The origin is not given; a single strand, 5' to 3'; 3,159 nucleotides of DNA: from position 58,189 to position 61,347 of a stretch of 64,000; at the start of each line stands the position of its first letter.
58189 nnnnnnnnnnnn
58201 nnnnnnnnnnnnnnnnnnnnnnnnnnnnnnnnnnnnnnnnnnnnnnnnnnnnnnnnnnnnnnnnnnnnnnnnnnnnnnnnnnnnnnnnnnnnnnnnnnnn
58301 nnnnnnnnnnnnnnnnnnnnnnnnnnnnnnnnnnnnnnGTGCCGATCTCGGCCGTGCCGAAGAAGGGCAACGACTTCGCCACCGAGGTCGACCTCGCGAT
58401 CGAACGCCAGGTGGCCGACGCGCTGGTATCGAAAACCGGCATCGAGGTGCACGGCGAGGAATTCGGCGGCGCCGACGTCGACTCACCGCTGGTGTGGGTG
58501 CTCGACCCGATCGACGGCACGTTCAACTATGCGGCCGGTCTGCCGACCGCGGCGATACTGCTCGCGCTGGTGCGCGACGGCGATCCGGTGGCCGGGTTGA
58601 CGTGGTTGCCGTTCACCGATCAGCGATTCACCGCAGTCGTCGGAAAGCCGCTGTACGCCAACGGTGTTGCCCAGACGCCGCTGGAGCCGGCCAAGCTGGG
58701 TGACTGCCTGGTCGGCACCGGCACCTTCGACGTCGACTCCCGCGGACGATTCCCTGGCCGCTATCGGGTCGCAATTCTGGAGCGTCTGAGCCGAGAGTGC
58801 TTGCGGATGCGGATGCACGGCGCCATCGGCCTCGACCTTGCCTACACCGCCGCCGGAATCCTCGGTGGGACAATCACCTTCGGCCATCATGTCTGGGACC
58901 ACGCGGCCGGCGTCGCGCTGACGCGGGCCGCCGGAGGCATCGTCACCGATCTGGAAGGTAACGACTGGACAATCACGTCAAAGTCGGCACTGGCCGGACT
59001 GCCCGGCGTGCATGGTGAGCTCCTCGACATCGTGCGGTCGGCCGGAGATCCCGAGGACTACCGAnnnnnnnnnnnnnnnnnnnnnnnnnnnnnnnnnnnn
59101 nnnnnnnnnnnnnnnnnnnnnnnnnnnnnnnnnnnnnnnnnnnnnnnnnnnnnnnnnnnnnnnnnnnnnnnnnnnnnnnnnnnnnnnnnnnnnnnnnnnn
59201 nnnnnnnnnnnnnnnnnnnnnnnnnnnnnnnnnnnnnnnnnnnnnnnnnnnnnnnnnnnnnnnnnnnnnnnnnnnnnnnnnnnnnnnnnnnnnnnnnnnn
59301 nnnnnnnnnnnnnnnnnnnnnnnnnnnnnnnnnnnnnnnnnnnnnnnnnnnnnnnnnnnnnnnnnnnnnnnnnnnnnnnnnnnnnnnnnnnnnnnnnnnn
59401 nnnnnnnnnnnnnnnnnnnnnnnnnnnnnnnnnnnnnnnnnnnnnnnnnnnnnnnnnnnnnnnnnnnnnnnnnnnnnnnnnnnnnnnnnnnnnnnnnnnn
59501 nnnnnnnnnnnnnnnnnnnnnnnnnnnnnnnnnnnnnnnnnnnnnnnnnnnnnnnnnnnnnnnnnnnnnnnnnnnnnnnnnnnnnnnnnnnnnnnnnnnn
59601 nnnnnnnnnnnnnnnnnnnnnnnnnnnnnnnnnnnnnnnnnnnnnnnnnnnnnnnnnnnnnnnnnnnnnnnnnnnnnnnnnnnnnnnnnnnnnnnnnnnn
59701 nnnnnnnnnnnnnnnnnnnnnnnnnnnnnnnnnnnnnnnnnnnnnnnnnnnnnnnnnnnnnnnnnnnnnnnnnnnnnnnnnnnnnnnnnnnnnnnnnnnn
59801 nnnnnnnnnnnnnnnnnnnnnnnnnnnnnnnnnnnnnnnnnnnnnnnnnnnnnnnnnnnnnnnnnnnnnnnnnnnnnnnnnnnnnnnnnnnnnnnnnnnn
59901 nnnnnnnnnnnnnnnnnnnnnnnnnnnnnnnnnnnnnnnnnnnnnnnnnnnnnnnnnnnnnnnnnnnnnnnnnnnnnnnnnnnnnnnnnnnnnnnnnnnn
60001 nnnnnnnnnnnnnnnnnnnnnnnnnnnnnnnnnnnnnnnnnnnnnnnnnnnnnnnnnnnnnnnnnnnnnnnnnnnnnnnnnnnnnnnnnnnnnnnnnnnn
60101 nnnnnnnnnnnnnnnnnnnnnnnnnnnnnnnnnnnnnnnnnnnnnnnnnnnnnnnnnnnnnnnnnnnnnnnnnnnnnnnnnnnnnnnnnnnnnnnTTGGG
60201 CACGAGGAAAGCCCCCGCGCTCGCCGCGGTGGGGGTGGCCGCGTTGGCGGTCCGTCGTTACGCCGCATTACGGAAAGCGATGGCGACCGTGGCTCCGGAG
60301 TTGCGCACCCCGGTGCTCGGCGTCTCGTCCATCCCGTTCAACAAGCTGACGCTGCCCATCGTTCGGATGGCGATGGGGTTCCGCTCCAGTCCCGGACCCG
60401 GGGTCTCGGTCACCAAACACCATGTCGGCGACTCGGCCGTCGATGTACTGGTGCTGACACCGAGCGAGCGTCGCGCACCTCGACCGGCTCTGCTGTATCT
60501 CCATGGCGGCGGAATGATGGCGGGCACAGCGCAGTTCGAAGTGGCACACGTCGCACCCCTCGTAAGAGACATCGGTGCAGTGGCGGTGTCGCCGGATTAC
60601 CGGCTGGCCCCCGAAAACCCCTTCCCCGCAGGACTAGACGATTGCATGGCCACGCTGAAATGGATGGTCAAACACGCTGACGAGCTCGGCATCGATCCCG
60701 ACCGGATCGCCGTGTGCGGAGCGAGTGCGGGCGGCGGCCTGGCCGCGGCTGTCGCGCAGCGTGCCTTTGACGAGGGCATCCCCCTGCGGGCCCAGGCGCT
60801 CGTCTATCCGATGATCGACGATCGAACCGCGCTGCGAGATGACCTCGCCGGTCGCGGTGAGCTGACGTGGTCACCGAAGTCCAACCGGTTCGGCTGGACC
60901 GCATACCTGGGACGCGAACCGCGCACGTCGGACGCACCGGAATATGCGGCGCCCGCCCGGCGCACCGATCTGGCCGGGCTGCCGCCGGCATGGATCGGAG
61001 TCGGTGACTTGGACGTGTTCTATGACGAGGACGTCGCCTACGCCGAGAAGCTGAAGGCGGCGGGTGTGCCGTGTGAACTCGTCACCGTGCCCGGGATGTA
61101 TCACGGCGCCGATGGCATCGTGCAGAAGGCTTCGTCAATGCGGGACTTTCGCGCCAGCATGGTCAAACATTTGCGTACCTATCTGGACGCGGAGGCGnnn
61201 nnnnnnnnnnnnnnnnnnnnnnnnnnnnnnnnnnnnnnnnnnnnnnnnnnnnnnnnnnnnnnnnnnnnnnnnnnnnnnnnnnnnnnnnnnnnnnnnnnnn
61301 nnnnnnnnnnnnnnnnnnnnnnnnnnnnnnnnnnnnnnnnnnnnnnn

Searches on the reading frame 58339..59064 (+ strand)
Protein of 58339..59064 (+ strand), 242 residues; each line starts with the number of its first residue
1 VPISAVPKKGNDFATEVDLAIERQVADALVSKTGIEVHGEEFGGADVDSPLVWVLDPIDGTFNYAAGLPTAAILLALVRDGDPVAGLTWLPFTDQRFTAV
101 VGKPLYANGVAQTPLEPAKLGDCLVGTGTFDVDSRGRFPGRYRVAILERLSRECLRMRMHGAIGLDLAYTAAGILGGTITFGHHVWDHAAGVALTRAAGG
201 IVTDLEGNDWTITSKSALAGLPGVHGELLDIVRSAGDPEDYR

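Call 38: search_protein_families(library=pfam, proteins=[window:58339-59064:+], max_evalue=0.0001)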
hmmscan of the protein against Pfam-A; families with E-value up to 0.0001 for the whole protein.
window:58339-59064:+ (242 aa): 1 family
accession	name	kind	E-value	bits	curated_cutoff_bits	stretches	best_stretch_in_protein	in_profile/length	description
PF00459.30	Inositol_P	-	9.5e-48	163.4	27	1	9-228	37-262/271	Inositol monophosphatase family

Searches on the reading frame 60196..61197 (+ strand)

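Call 66: search_protein_families(library=pfam, proteins=[window:60196-61197:+], max_evalue=0.001)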
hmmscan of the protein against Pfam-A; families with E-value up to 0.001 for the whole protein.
window:60196-61197:+ (334 aa): 4 families
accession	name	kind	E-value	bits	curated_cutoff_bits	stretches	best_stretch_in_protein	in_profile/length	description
PF07859.19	Abhydrolase_3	-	1.9e-61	207.9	25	1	99-304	1-207/210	alpha/beta hydrolase fold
PF20434.5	BD-FAE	-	5.5e-21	75.5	26.8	1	87-189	4-109/215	BD-FAE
PF00135.34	COesterase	-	2.8e-10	40.2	27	1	86-187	90-201/515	Carboxylesterase family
PF00326.27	Peptidase_S9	-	4e-09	36.7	22.6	1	147-189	45-84/213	Prolyl oligopeptidase family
